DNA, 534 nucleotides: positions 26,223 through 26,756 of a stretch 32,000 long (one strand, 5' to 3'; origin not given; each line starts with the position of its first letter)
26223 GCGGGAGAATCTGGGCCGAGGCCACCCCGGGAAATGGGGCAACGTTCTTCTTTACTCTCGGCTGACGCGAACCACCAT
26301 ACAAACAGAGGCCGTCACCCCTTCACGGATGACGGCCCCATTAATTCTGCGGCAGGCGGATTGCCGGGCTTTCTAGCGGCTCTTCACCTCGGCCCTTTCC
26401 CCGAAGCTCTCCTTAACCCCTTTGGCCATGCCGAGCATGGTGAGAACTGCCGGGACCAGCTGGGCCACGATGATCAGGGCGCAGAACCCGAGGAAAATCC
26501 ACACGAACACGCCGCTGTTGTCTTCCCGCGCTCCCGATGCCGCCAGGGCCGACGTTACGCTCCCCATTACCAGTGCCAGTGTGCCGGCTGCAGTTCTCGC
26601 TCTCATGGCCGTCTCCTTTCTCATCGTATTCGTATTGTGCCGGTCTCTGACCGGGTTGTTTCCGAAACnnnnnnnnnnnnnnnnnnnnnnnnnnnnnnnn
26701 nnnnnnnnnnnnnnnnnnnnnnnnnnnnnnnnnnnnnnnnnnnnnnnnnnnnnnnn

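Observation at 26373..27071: Sigma-54-driven tandem pair of paralogous ~70-aa signal-peptide/TM proteins with no family I can name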

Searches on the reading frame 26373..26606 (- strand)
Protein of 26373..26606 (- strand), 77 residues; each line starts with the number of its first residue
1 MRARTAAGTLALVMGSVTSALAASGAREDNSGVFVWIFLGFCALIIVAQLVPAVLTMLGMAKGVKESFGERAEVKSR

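Call 3: search_protein_families(library=pfam, proteins=[window:26376-26606:-], max_evalue=10)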
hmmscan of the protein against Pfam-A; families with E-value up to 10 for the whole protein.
seq(77 aa): 2 families
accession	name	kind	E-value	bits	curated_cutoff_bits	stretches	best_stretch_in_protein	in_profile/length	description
PF15872.10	SRTM1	-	0.0012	19.5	27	1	10-48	17-55/103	Serine-rich and transmembrane domain-containing protein 1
PF00335.26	Tetraspanin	-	0.011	15.8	32.1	1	8-62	47-103/225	Tetraspanin family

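Call 4: search_protein_families(library=ncbifam, proteins=[window:26376-26606:-], max_evalue=10)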
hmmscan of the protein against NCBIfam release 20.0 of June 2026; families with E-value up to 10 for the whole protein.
seq(77 aa): 0 families

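Call 6: find_homologous_proteins(query=window:26376-26606:-, max_evalue=0.01)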
Query seq(77 aa) (77 aa): 434 proteins with E <= 0.01 among 438 candidates; the best 120 are listed.
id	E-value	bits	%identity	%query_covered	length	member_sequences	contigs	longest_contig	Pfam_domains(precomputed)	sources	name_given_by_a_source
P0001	7.2e-40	151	100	100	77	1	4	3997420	-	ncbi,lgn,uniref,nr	ncbi:hypothetical protein GeomeDRAFT_1059 [Geobacter metallireducens RCH3]|uniref:Uncharacterized pr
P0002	3.8e-39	149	97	100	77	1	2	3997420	-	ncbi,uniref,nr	ncbi:hypothetical protein GeomeDRAFT_2277 [Geobacter metallireducens RCH3]|uniref:Uncharacterized pr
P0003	1.9e-38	147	96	100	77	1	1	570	-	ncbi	-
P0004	2.6e-38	146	96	100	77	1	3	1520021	-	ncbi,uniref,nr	ncbi:hypothetical protein KI811_01095 [Geobacter hydrogenophilus]|uniref:Uncharacterized protein n=1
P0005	5.0e-38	145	95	100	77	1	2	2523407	-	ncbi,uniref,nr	ncbi:hypothetical protein KI811_09760 [Geobacter hydrogenophilus]|uniref:Uncharacterized protein n=1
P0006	6.3e-38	145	95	100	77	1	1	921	-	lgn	-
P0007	9.1e-38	144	95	100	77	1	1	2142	-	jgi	-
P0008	1.0e-37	144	95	100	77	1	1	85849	-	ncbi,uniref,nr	ncbi:hypothetical protein [Geobacter grbiciae]|uniref:hypothetical protein n=1 Tax=Geobacter grbicia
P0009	2.3e-37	143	92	100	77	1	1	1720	-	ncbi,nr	ncbi:hypothetical protein EG829_17665 [bacterium]|nr:hypothetical protein [bacterium]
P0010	3.4e-37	143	94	100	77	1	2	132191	-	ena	-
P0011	5.0e-37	142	92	100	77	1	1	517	-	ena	-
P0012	6.7e-37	142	92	100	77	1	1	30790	-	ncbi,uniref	ncbi:hypothetical protein [Geobacter sp.]|uniref:hypothetical protein n=1 Tax=Geobacter sp. TaxID=46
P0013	8.0e-37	141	91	100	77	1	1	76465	-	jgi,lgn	-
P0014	9.1e-37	141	92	100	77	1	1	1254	-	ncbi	-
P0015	1.0e-36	141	90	100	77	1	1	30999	-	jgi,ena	-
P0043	1.3e-29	119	79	99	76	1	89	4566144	-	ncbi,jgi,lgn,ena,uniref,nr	ncbi:hypothetical protein KIP69_16795 [Geobacter sulfurreducens]|jgi:hypothetical protein|uniref:Hol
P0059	4.8e-22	95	70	83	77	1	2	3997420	-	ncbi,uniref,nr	ncbi:hypothetical protein GeomeDRAFT_1469 [Geobacter metallireducens RCH3]|uniref:Uncharacterized pr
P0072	1.8e-21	93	72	87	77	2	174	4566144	-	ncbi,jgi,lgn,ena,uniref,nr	ncbi:MAG: hypothetical protein ACD_75C00742G0001 [uncultured bacterium]|jgi:hypothetical protein|uni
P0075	2.9e-21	92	65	100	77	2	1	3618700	-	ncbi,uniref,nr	ncbi:hypothetical protein [Geobacter pickeringii]|uniref:Lipoprotein n=1 Tax=Geobacter pickeringii T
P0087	1.2e-20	90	69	83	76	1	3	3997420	-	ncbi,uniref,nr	ncbi:hypothetical protein GeomeDRAFT_1483 [Geobacter metallireducens RCH3]|uniref:Uncharacterized pr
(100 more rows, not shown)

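Call 7: list_cluster_members(proteins=[P0043, P0072, P0001, P0002, P0059, P0087, P0075])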
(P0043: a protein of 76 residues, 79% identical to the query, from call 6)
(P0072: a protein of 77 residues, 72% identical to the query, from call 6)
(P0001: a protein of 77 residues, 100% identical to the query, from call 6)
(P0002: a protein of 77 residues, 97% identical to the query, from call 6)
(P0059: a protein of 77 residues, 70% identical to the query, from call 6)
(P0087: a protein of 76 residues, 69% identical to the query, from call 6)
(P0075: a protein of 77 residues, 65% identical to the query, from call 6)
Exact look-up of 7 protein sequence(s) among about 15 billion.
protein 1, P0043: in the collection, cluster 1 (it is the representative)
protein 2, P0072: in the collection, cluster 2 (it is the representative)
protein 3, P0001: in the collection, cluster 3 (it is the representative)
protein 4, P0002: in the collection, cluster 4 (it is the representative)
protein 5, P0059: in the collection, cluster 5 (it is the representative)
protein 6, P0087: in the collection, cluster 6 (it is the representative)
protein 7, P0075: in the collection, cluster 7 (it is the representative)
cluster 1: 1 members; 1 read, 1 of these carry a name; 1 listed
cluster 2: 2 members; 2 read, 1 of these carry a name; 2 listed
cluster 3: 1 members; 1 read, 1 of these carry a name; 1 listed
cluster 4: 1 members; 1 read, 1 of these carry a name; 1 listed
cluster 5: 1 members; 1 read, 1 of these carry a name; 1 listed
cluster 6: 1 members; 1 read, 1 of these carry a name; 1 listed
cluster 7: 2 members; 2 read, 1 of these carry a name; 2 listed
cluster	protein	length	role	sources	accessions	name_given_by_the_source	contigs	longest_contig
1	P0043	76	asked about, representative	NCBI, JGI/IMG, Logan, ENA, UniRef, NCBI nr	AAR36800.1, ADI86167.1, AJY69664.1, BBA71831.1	hypothetical protein KIP69_16795 [Geobacter sulfurreducens] | hypothetical protein | Holin n=2 Tax=Geobacter TaxID=28231 RepID=Q746V8_GEOSL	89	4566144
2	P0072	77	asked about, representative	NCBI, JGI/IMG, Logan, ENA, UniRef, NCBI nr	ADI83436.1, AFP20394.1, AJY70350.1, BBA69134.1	MAG: hypothetical protein ACD_75C00742G0001 [uncultured bacterium] | hypothetical protein | Uncharacterized protein n=1 Tax=Geobacter sulfurreducens (strain ATCC 51573 / DSM 12127 / ...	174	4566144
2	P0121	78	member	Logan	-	-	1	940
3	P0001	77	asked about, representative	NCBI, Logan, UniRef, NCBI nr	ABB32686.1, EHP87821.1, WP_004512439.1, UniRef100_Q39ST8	hypothetical protein GeomeDRAFT_1059 [Geobacter metallireducens RCH3] | Uncharacterized protein n=1 Tax=Geobacter metallireducens (strain ATCC 53774 / DSM 7210 / ... | hypothetical protein [Geobacter metallireducens]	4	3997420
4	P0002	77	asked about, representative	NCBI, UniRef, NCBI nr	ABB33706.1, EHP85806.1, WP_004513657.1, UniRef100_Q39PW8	hypothetical protein GeomeDRAFT_2277 [Geobacter metallireducens RCH3] | Uncharacterized protein n=1 Tax=Geobacter metallireducens (strain ATCC 53774 / DSM 7210 / ... | hypothetical protein [Geobacter metallireducens]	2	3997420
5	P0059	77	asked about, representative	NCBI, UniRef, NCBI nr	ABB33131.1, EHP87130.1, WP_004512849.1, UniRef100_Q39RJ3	hypothetical protein GeomeDRAFT_1469 [Geobacter metallireducens RCH3] | Uncharacterized protein n=1 Tax=Geobacter metallireducens (strain ATCC 53774 / DSM 7210 / ... | hypothetical protein [Geobacter metallireducens]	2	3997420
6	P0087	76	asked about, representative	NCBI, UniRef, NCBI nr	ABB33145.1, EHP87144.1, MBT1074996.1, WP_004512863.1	hypothetical protein GeomeDRAFT_1483 [Geobacter metallireducens RCH3] | Uncharacterized protein n=1 Tax=Geobacter metallireducens (strain ATCC 53774 / DSM 7210 / ... | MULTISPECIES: hypothetical protein [Geobacter]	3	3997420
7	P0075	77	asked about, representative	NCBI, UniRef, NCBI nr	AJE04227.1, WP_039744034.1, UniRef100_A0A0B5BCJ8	hypothetical protein [Geobacter pickeringii] | Lipoprotein n=1 Tax=Geobacter pickeringii TaxID=345632 RepID=A0A0B5BCJ8_9BACT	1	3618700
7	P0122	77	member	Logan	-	-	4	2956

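Call 10: find_encoding_contigs(protein=P0001, flank=8000, max_places=4)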
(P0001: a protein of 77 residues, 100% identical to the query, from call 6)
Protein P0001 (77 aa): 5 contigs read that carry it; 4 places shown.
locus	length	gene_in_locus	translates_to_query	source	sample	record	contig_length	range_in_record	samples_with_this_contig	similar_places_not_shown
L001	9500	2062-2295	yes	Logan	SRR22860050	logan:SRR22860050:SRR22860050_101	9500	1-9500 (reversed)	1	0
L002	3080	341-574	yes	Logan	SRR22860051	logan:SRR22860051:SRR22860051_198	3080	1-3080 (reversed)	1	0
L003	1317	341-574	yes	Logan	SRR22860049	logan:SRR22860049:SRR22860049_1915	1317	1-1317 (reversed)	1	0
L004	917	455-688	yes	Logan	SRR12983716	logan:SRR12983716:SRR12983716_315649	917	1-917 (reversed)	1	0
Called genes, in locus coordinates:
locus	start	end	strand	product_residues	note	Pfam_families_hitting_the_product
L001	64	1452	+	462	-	PF01476:LysM, PF03734:YkuD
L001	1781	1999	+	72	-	-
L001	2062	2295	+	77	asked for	-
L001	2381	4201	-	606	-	PF03924:CHASE, PF02518:HATPase_c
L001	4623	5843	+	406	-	-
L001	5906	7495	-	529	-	PF00342:PGI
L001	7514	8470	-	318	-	PF04055:Radical_SAM (weak), PF12345:DUF3641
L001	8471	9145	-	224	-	PF09335:VTT_dom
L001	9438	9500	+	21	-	?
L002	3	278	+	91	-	?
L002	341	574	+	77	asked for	-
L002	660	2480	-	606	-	PF03924:CHASE, PF02518:HATPase_c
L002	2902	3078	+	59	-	?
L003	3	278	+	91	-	?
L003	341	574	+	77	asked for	-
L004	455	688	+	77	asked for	-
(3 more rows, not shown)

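Call 23: find_encoding_contigs(protein=P0002, flank=6000, max_places=1)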
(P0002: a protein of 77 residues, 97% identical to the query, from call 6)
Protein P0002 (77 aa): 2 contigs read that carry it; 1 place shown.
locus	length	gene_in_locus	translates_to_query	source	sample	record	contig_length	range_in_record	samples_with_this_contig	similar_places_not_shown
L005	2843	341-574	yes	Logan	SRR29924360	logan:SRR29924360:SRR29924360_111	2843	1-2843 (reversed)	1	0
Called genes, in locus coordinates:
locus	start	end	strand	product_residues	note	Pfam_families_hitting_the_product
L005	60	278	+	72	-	-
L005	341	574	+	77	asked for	-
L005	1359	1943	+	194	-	PF00691:OmpA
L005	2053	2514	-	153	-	PF00582:Usp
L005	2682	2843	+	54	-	?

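Call 24: find_encoding_contigs(protein=P0059, flank=6000, max_places=1)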
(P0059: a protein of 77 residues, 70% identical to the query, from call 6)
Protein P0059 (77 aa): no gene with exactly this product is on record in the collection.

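Call 25: find_encoding_contigs(protein=P0087, flank=6000, max_places=1)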
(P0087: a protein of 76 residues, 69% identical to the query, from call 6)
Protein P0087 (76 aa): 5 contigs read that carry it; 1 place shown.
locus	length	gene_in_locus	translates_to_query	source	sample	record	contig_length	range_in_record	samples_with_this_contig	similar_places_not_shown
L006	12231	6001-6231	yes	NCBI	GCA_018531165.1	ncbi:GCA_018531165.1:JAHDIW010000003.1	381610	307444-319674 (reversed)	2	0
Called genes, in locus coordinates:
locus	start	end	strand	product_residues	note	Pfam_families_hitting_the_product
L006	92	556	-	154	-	PF11220:DUF3015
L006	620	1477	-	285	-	PF06500:FrsA-like (weak), PF02129:Peptidase_S15, PF12146:Hydrolase_4, PF00561:Abhydrolase_1, PF12697:Abhydrolase_6, PF20434:BD-FAE (faint), PF00326:Peptidase_S9 (weak), PF05448:AXE1 (weak)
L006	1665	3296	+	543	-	PF00672:HAMP, PF00512:HisKA, PF02518:HATPase_c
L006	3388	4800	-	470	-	PF00072:Response_reg, PF00158:Sigma54_activat, PF14532:Sigma54_activ_2, PF00004:AAA (weak), PF07724:AAA_2 (weak), PF07728:AAA_5, PF25601:AAA_lid_14, PF02954:HTH_8 (weak), +1 more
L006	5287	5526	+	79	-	-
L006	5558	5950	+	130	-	PF00072:Response_reg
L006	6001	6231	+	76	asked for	-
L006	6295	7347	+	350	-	PF14522:Cytochrome_C7 (faint), PF14537:Cytochrom_c3_2 (faint), PF22113:Mtrc-MtrF_II-IV_dom (faint), PF22678:Cytochrom_c_NrfB-like (faint), PF09699:Paired_CXXCH_1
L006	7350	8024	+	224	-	PF01292:Ni_hydr_CYTB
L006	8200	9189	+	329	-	PF02085:Cytochrom_CIII (faint), PF14522:Cytochrome_C7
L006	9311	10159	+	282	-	PF00672:HAMP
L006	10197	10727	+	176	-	PF04893:Yip1 (weak)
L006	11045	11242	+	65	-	PF02597:ThiS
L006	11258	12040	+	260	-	PF05690:ThiG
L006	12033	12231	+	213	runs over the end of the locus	PF02581:TMP-TENI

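Call 26: find_encoding_contigs(protein=P0043, flank=6000, max_places=1)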
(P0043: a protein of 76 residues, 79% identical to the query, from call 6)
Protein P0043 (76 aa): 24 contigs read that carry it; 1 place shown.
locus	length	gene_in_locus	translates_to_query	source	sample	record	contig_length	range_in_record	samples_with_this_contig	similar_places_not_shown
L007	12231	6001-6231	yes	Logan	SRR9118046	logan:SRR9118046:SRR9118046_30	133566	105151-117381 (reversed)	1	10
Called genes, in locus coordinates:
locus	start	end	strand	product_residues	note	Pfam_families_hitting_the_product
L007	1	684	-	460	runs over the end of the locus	-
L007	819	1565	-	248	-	PF13175:AAA_15 (faint), PF13555:AAA_29 (weak), PF02463:SMC_N, PF00005:ABC_tran, PF09818:ABC_ATPase (faint), PF13304:AAA_21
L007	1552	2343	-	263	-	PF00528:BPD_transp_1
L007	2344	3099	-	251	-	PF10613:Lig_chan-Glu_bd, PF00497:SBP_bac_3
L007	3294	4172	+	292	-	PF00892:EamA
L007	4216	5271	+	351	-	PF01212:Beta_elim_lyase, PF00266:Aminotran_5 (faint)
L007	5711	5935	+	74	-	-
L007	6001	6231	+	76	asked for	-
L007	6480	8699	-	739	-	PF00580:UvrD-helicase, PF01443:Viral_helicase1 (faint), PF13245:AAA_19, PF13604:AAA_30 (faint), PF13361:UvrD_C, PF13538:UvrD_C_2, PF21196:PcrA_UvrD_tudor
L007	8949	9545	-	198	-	-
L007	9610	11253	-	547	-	-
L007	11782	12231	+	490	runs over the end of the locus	PF02310:B12-binding, PF04055:Radical_SAM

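Call 27: find_encoding_contigs(protein=P0072, flank=6000, max_places=2)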
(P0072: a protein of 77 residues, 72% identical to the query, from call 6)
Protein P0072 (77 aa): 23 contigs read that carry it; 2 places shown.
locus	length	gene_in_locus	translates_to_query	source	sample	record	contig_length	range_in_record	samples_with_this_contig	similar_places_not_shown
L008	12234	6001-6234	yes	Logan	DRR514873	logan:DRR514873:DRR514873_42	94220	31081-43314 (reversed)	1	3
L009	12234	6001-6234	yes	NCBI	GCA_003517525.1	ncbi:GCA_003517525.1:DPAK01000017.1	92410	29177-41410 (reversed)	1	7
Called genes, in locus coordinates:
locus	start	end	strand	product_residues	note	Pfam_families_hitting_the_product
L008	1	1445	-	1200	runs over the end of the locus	PF00128:Alpha-amylase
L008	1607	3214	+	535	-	PF00672:HAMP, PF00512:HisKA, PF02518:HATPase_c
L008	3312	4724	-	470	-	PF00072:Response_reg, PF00158:Sigma54_activat, PF14532:Sigma54_activ_2, PF00004:AAA (weak), PF07724:AAA_2 (weak), PF07728:AAA_5, PF25601:AAA_lid_14, PF02954:HTH_8 (weak)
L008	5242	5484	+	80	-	-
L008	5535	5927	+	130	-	PF00072:Response_reg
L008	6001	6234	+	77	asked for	-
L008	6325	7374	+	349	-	PF22113:Mtrc-MtrF_II-IV_dom (faint), PF02085:Cytochrom_CIII (faint), PF13435:Cytochrome_C554 (faint), PF14522:Cytochrome_C7 (faint), PF22678:Cytochrom_c_NrfB-like (faint), PF09699:Paired_CXXCH_1 (weak), PF14537:Cytochrom_c3_2 (weak)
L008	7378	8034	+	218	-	PF01292:Ni_hydr_CYTB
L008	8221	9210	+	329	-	PF02085:Cytochrom_CIII (faint), PF22113:Mtrc-MtrF_II-IV_dom (faint), PF14522:Cytochrome_C7, PF14537:Cytochrom_c3_2 (faint), PF14522:Cytochrome_C7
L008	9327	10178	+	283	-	PF17203:sCache_3_2 (faint), PF00672:HAMP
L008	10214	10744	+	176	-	PF04893:Yip1 (weak)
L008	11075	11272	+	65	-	PF02597:ThiS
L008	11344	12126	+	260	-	PF05690:ThiG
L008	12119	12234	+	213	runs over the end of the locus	PF02581:TMP-TENI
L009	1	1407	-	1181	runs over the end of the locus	PF00128:Alpha-amylase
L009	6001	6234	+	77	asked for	-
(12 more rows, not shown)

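Call 39: find_related_loci(query=A1, collection=genome_contigs, flank=4000)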
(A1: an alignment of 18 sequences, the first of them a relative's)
Query A1 (77 aa) in genome_contigs; peptide patterns used: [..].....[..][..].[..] (x = any residue, [..] = any of these).
119 stretches matched a pattern; 40 encode a relative of the query (tblastn E <= 1e-3); 40 distinct loci.
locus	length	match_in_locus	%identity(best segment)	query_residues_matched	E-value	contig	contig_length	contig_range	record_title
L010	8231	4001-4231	96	1-77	5e-45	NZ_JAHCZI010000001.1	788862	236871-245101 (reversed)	Geobacter hydrogenophilus strain DSM 13691 NODE_1_length_788862_cov_233.631665, whole genome shotgun sequence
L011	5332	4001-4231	95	1-77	1e-44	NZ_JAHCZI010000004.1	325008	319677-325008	Geobacter hydrogenophilus strain DSM 13691 NODE_4_length_325008_cov_239.693830, whole genome shotgun sequence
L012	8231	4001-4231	83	1-77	9e-40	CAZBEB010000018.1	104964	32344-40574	MAG TPA_asm: uncultured Geobacter sp. isolate binchicken_co269_196 genome assembly, contig: NODE_195_length_104964_cov_7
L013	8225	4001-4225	72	1-75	3e-32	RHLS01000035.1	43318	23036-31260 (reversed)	MAG: Desulfuromonadales bacterium isolate GT-UBC1 NODE_55_length_43318_cov_50.2115_ID_406345, whole genome shotgun seque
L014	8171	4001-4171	81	10-66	3e-27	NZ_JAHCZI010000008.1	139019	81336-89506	Geobacter hydrogenophilus strain DSM 13691 NODE_8_length_139019_cov_238.860942, whole genome shotgun sequence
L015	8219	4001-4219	63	1-73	1e-26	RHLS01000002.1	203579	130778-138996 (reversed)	MAG: Desulfuromonadales bacterium isolate GT-UBC1 NODE_11_length_203579_cov_50.2032_ID_404775, whole genome shotgun sequ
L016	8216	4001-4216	67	2-72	2e-26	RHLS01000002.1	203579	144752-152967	MAG: Desulfuromonadales bacterium isolate GT-UBC1 NODE_11_length_203579_cov_50.2032_ID_404775, whole genome shotgun sequ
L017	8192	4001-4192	72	9-71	5e-26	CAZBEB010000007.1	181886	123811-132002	MAG TPA_asm: uncultured Geobacter sp. isolate binchicken_co269_196 genome assembly, contig: NODE_70_length_181886_cov_72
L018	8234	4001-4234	59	1-77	8e-26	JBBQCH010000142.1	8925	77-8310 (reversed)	MAG: Geobacterales bacterium isolate Co_metawrap_1265 Cmw_1265_k141_26970054_length_8925_cov_8.9927, whole genome shotgu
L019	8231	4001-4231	83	1-77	3e-40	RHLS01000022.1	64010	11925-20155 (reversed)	MAG: Desulfuromonadales bacterium isolate GT-UBC1 NODE_40_length_64010_cov_56.197_ID_407441, whole genome shotgun sequen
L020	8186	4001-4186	66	5-66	2e-25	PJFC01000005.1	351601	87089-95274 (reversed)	MAG: Geobacter sp. isolate H2geo H2geo_contig_5, whole genome shotgun sequence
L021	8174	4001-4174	71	9-66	3e-25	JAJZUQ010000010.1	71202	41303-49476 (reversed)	MAG: Deltaproteobacteria bacterium isolate SKS4.bin43 NODE_582_length_71202_cov_2.314274, whole genome shotgun sequence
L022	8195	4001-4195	68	1-64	4e-25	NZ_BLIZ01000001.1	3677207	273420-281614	Geobacter sp. AOG1 scaffold1, whole genome shotgun sequence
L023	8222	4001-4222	60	1-77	5e-25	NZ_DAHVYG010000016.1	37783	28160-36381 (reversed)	MAG: Geobacter sp. isolate clean785 k141_370725, whole genome shotgun sequence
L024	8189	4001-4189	68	4-66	5e-25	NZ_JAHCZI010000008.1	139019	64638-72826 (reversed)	Geobacter hydrogenophilus strain DSM 13691 NODE_8_length_139019_cov_238.860942, whole genome shotgun sequence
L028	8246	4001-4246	55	2-73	4e-22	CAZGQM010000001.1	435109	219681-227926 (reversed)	MAG TPA_asm: uncultured Geoanaerobacter sp. isolate SRP302447_co2_673 genome assembly, contig: NODE_50_length_435109_cov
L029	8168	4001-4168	71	10-65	2e-23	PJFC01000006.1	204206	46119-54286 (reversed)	MAG: Geobacter sp. isolate H2geo H2geo_contig_6, whole genome shotgun sequence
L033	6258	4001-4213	58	9-73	2e-22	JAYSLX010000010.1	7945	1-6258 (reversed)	MAG: Geobacteraceae bacterium isolate GFS_10510 GFS_10510_9, whole genome shotgun sequence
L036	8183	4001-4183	62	18-73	2e-20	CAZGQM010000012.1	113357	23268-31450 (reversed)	MAG TPA_asm: uncultured Geoanaerobacter sp. isolate SRP302447_co2_673 genome assembly, contig: NODE_564_length_113357_co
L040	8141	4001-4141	64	27-73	7e-18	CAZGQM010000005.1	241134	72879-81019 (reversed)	MAG TPA_asm: uncultured Geoanaerobacter sp. isolate SRP302447_co2_673 genome assembly, contig: NODE_166_length_241134_co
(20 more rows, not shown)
